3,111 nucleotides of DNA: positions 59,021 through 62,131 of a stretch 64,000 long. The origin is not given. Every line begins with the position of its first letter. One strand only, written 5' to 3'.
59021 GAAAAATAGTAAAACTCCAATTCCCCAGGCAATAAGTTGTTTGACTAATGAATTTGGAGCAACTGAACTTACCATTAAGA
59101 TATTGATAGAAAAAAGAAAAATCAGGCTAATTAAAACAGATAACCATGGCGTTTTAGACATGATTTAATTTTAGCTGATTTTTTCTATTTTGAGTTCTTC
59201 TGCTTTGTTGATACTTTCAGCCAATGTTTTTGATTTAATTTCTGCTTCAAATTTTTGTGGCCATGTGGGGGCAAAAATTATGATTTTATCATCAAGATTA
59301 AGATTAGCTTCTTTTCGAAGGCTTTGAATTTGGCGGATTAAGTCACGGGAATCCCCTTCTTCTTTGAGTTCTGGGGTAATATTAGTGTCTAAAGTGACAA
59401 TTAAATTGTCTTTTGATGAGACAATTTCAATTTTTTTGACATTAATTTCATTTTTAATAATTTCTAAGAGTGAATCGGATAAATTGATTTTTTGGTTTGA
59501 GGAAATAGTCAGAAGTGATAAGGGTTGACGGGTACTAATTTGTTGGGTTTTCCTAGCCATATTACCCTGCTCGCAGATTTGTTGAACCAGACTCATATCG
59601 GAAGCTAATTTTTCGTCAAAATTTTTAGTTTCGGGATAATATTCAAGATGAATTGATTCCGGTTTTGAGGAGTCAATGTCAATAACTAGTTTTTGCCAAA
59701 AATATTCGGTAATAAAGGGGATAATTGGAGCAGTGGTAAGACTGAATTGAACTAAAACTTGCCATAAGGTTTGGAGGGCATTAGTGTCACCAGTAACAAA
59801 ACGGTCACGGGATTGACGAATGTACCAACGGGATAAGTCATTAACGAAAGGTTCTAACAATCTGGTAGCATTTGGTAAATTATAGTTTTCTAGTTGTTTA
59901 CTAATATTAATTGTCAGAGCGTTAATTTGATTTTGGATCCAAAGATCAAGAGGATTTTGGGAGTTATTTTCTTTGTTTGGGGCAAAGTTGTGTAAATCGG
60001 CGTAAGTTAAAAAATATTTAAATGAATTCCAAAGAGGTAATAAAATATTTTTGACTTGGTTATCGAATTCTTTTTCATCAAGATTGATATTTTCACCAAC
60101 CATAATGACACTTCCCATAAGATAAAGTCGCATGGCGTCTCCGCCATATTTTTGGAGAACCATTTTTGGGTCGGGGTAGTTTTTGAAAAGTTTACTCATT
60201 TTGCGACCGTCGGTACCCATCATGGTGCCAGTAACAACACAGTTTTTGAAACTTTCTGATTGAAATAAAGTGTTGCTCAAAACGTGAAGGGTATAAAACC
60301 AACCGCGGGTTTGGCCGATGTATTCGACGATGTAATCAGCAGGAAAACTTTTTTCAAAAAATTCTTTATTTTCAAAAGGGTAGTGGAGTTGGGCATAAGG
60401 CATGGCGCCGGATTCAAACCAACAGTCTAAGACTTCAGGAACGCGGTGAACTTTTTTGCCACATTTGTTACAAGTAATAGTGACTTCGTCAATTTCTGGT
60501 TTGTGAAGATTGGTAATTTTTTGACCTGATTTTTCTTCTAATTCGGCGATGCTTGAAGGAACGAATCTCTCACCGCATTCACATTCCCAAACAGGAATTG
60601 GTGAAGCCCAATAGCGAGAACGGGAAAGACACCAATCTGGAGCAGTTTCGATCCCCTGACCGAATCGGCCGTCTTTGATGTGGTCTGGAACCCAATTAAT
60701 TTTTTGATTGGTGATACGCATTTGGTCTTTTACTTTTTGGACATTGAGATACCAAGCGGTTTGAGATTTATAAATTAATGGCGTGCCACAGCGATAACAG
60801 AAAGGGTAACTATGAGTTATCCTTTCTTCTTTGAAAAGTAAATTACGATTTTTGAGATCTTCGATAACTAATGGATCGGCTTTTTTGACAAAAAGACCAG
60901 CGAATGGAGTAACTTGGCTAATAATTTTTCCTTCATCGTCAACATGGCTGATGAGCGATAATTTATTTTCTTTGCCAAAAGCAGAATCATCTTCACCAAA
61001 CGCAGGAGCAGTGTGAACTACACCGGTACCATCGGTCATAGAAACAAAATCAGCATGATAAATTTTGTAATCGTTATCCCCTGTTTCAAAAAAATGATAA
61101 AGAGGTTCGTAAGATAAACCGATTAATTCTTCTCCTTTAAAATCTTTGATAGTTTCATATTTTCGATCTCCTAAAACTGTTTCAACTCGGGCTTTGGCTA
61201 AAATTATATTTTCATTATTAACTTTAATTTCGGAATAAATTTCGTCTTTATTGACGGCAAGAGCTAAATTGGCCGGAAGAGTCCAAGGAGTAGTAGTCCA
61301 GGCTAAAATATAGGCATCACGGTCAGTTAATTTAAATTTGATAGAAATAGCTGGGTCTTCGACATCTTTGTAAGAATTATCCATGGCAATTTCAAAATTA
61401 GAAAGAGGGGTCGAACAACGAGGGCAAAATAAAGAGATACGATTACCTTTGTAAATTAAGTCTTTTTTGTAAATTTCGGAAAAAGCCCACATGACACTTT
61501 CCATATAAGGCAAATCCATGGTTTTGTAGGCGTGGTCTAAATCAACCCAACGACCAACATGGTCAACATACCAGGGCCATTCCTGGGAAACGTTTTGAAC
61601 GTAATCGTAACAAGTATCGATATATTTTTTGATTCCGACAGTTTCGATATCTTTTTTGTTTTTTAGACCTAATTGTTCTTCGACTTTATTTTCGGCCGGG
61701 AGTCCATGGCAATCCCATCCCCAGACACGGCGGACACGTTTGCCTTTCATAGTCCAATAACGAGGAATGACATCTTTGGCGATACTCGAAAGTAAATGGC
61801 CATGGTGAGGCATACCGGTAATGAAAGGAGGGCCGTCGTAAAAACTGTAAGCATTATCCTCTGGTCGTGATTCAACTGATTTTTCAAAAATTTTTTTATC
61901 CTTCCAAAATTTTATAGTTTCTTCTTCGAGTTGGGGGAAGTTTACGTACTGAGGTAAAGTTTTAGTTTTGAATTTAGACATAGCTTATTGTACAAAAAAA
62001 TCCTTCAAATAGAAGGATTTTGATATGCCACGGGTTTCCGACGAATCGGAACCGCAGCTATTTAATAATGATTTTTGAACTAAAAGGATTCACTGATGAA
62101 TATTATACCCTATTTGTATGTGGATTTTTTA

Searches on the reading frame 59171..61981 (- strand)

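Call 13: search_protein_families(library=pfam, proteins=[window:59171-61981:-])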
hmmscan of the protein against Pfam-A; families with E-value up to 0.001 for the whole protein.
window:59171-61981:- (936 aa): 5 families
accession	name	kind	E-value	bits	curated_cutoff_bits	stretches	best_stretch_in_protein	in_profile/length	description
PF00133.28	tRNA-synt_1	-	5.8e-122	407.9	22.7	1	23-627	3-408/414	tRNA synthetases class I (I, L, M and V)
PF08264.19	Anticodon_1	-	2.8e-25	89.4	25.1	1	679-823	1-146/148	Anticodon-binding domain of tRNA ligase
PF19302.4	DUF5915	-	7.7e-18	65.2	27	1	772-933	18-179/195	Domain of unknown function (DUF5915)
PF09334.17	tRNA-synt_1g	-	5.7e-16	58.7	20.1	1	52-198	8-135/391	tRNA synthetases class I (M)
PF13603.12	tRNA-synt_1_2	-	4.8e-05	23.4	25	1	212-350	10-143/185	Leucyl-tRNA synthetase, editing domain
